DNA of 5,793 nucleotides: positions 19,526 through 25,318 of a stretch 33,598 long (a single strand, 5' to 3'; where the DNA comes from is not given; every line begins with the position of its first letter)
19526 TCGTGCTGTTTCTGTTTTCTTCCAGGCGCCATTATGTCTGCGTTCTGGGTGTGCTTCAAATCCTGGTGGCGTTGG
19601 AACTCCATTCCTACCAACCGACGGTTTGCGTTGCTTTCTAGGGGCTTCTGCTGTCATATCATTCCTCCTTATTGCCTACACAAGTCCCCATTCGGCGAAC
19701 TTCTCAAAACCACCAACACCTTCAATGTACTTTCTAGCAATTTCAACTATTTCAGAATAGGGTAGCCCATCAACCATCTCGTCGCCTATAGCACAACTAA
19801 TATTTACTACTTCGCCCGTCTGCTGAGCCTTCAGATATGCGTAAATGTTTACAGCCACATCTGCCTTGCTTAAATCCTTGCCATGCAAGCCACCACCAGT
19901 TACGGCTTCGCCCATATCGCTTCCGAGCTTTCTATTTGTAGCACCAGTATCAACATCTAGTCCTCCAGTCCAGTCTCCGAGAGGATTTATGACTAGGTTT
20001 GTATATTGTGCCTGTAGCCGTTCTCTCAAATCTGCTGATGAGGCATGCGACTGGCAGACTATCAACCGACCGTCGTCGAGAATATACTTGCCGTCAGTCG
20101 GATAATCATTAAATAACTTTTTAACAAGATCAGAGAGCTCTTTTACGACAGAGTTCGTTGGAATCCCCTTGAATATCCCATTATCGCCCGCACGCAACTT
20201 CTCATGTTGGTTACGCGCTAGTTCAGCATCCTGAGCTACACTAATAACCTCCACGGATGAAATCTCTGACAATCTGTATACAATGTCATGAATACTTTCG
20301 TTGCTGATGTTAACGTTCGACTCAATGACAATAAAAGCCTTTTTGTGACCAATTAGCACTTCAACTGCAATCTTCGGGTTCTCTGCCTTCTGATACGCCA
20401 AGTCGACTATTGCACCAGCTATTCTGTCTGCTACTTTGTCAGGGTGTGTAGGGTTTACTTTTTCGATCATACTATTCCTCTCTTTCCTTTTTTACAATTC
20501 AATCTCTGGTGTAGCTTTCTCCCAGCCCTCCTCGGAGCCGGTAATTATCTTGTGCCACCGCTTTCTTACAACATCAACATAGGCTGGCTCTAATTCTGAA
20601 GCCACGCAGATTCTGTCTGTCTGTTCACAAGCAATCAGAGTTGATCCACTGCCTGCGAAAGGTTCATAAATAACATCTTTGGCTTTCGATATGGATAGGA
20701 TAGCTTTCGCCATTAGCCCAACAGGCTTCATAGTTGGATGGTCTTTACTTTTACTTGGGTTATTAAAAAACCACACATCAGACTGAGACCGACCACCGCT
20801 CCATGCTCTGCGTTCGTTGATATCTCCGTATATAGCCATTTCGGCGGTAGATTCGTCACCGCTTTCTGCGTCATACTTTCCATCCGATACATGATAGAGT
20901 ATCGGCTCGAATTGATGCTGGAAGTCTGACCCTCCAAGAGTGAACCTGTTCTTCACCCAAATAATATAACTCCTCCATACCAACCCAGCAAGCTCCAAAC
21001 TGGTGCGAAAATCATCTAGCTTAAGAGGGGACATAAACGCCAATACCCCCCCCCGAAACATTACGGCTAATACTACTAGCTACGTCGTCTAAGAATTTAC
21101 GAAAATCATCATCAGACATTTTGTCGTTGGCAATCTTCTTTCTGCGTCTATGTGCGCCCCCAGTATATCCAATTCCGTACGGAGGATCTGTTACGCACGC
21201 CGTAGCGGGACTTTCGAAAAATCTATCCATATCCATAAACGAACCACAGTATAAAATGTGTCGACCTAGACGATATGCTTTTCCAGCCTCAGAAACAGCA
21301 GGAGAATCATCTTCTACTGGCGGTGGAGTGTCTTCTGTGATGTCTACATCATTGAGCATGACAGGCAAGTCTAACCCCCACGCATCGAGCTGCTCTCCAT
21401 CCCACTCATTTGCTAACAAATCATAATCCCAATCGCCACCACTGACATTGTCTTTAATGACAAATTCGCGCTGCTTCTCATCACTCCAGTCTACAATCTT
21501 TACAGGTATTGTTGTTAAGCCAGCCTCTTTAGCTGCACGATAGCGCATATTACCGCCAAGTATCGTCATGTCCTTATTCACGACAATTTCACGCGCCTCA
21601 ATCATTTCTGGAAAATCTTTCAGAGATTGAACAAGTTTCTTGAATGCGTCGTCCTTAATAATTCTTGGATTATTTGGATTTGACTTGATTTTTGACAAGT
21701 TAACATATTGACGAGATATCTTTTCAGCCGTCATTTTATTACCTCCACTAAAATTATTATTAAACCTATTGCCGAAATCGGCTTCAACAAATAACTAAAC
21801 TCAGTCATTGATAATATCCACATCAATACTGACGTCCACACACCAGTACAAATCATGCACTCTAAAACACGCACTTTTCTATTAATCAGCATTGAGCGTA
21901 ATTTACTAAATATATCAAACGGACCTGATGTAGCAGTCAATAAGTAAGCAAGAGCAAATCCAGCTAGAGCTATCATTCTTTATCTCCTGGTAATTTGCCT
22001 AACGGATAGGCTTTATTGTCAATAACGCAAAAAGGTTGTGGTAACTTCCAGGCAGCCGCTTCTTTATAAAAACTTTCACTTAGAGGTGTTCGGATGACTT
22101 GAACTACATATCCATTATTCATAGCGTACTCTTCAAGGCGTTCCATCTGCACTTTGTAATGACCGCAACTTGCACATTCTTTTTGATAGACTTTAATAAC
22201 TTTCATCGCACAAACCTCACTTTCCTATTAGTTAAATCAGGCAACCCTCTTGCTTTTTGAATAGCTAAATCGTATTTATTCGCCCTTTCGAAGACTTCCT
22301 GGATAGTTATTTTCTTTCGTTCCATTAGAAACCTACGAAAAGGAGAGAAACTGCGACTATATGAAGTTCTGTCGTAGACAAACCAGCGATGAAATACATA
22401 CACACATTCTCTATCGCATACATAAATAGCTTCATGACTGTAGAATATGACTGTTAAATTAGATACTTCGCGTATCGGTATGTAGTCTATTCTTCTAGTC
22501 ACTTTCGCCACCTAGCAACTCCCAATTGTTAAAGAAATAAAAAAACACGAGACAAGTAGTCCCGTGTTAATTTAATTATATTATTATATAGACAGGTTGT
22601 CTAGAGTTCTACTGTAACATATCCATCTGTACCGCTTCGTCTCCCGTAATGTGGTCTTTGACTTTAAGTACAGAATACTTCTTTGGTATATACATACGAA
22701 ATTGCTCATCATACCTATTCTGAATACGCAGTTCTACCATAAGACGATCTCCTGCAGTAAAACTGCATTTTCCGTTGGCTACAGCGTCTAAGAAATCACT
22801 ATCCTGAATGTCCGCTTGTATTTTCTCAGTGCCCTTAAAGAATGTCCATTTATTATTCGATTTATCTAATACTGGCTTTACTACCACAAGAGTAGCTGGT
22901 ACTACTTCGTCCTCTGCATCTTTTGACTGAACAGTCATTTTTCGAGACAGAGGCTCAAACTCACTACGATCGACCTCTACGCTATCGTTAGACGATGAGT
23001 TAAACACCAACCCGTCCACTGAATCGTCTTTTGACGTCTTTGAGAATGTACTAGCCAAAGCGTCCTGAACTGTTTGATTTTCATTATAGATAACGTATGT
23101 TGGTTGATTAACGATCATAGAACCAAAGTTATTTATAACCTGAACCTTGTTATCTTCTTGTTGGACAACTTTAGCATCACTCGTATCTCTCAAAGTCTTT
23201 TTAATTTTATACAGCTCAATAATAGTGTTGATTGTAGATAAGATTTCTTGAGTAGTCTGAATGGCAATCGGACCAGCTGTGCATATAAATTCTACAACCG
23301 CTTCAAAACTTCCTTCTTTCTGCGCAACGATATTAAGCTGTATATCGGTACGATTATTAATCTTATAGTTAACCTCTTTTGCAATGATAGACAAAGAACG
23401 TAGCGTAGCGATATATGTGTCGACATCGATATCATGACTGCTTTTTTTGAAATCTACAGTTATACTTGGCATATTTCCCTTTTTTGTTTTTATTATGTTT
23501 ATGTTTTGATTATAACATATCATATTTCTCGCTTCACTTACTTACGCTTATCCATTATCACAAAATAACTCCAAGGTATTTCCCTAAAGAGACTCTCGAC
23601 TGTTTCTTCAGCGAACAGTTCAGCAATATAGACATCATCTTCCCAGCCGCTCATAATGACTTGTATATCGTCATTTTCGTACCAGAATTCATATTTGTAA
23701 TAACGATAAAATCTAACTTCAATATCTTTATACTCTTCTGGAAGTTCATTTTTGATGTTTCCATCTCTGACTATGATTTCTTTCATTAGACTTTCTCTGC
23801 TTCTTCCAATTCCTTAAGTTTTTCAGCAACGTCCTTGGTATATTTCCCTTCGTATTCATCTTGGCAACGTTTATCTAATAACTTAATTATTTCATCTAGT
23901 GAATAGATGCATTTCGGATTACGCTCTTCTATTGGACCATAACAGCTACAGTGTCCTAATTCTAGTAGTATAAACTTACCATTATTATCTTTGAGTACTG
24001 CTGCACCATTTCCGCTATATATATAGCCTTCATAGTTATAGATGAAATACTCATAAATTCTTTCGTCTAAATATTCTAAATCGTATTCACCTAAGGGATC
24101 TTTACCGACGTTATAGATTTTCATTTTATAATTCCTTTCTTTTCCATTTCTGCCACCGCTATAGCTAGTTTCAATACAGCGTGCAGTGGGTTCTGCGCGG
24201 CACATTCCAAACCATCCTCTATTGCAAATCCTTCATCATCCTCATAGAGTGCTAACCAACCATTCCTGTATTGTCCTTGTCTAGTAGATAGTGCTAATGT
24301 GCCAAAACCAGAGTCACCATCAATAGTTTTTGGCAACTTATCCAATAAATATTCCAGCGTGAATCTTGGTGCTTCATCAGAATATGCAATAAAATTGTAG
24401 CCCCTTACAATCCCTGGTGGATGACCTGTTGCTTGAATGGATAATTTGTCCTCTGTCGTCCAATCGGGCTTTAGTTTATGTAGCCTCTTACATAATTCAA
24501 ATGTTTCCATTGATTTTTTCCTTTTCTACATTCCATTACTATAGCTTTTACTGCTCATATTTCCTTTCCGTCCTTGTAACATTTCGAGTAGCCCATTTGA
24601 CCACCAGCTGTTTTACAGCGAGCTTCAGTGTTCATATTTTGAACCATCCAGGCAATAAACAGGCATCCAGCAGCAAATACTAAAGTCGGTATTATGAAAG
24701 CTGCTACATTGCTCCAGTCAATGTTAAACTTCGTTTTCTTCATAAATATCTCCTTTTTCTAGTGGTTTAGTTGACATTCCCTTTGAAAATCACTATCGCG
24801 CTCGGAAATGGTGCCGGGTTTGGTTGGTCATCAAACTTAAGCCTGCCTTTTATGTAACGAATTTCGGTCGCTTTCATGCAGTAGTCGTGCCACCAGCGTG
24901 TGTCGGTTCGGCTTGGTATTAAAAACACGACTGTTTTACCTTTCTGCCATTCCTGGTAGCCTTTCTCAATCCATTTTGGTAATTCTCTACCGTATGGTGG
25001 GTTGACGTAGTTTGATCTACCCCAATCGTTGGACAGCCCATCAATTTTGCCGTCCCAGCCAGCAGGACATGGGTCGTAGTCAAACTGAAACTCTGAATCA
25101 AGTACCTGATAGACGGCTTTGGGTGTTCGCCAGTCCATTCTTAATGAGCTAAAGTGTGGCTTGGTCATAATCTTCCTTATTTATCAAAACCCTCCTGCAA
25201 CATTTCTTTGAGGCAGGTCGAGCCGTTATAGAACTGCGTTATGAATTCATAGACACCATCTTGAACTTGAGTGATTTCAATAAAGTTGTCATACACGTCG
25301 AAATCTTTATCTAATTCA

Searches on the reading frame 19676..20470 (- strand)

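Call 18: search_protein_families(library=phrogs, proteins=[window:19676-20470:-], max_evalue=0.001)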
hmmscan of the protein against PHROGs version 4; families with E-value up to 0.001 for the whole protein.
window:19676-20470:- (264 aa): 1 family
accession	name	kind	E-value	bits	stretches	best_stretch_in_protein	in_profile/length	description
phrog_1569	-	unknown function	4.3e-65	221.4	1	1-263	4-336/346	-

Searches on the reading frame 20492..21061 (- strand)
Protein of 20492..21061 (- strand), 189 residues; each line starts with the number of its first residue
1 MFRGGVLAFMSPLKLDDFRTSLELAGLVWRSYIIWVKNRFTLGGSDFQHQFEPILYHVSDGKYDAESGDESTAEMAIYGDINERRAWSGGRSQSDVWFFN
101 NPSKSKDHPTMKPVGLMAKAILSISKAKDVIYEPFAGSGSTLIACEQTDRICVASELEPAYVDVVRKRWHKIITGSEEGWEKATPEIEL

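Call 18: search_protein_families(library=phrogs, proteins=[window:20492-21061:-], max_evalue=0.001)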
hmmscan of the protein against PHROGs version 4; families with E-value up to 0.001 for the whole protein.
window:20492-21061:- (189 aa): 8 families
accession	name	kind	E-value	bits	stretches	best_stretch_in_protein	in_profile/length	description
phrog_498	-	other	9.2e-49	167.5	1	9-172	277-423/633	DNA methyltransferase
phrog_67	-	other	1e-29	105.2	1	13-173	198-347/743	DNA methyltransferase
phrog_3008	-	other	1.5e-23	84.3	1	89-175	127-217/244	DNA methyltransferase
phrog_23085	-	unknown function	2.1e-23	83.5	1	82-172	14-108/138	-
phrog_18293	-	other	6.5e-11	43.2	1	94-171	32-109/119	methyltransferase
phrog_8769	-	other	1e-08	35.9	1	125-173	9-57/71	methyltransferase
phrog_6952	-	other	4.4e-07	30.9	1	94-162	99-168/181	DNA methyltransferase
phrog_23148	-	unknown function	8.7e-07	30.1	1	104-169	81-146/165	-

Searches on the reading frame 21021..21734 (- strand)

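Call 18: search_protein_families(library=phrogs, proteins=[window:21021-21734:-], max_evalue=0.001)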
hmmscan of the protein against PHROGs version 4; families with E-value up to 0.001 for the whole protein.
window:21021-21734:- (237 aa): 18 families
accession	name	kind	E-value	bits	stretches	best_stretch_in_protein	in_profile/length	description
phrog_498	-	other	1.2e-46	160.6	1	8-230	35-272/633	DNA methyltransferase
phrog_620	-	DNA, RNA and nucleotide metabolism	1.2e-23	85.4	1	4-111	5-112/217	ParB-like partition protein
phrog_8071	-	DNA, RNA and nucleotide metabolism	1.2e-23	85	1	4-150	3-150/389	ParB-like partition protein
phrog_17622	-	unknown function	1.7e-21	77.7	1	11-124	16-135/222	-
phrog_940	-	DNA, RNA and nucleotide metabolism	7.2e-21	75.8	1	5-126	3-127/388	nuclease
phrog_9353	-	unknown function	3.4e-15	57.6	1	8-122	11-130/245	-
phrog_723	-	DNA, RNA and nucleotide metabolism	7.1e-13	49.9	1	5-109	10-117/223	ParB-like partition protein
phrog_4715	-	DNA, RNA and nucleotide metabolism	3.8e-09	36.5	1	11-102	150-243/630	ParB-like partition protein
phrog_15396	-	DNA, RNA and nucleotide metabolism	7e-09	36.9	1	9-123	5-119/258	ParB-like partition nuclease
phrog_18056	-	DNA, RNA and nucleotide metabolism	2.5e-08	34.2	1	9-90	4-81/387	ParB-like partition nuclease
phrog_930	-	DNA, RNA and nucleotide metabolism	6.5e-07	30.4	1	6-112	5-110/223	ParB-like partition protein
phrog_67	-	other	2.5e-06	27.8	1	28-224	37-183/743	DNA methyltransferase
phrog_3264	-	DNA, RNA and nucleotide metabolism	3.4e-06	27.9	1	10-99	51-141/337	ParB-like partition protein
phrog_12047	-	DNA, RNA and nucleotide metabolism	3.4e-05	24.5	1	11-88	3-75/301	ParB-like partition nuclease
phrog_26387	-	DNA, RNA and nucleotide metabolism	4.4e-05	24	1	6-100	8-107/252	ParB-like partition nuclease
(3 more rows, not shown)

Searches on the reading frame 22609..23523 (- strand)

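Call 18: search_protein_families(library=phrogs, proteins=[window:22609-23523:-], max_evalue=0.001)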
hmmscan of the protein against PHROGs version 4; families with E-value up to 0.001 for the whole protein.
window:22609-23523:- (304 aa): 1 family
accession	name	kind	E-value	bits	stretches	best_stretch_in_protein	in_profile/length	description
phrog_3243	-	unknown function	6.8e-30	105.3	1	22-295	13-288/293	-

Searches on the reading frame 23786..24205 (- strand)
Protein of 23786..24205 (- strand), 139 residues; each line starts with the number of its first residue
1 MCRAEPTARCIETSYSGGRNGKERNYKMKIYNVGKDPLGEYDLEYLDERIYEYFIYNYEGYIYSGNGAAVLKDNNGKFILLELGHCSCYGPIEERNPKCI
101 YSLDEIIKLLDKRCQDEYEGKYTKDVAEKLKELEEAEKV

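Call 18: search_protein_families(library=phrogs, proteins=[window:23786-24205:-], max_evalue=0.001)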
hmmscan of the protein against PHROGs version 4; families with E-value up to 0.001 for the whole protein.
window:23786-24205:- (139 aa): 1 family
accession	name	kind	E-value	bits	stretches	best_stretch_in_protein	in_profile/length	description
phrog_8792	-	unknown function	2.2e-06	28.4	1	40-113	26-100/116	-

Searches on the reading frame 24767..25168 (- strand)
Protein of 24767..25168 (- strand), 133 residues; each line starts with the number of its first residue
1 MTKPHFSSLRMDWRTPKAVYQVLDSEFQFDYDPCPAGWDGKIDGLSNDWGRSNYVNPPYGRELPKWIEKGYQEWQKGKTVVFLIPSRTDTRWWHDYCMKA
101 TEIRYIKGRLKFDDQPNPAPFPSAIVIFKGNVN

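Call 18: search_protein_families(library=phrogs, proteins=[window:24767-25168:-], max_evalue=0.001)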
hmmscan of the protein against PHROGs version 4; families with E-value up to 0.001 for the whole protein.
window:24767-25168:- (133 aa): 3 families
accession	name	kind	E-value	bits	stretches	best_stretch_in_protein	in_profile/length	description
phrog_111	-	other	8.1e-38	132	1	5-130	59-203/345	DNA methyltransferase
phrog_6083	-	DNA, RNA and nucleotide metabolism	2.3e-11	44.8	1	75-130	2-67/94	DNA methylase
phrog_22740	-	unknown function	4e-11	44.3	1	4-75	5-87/99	-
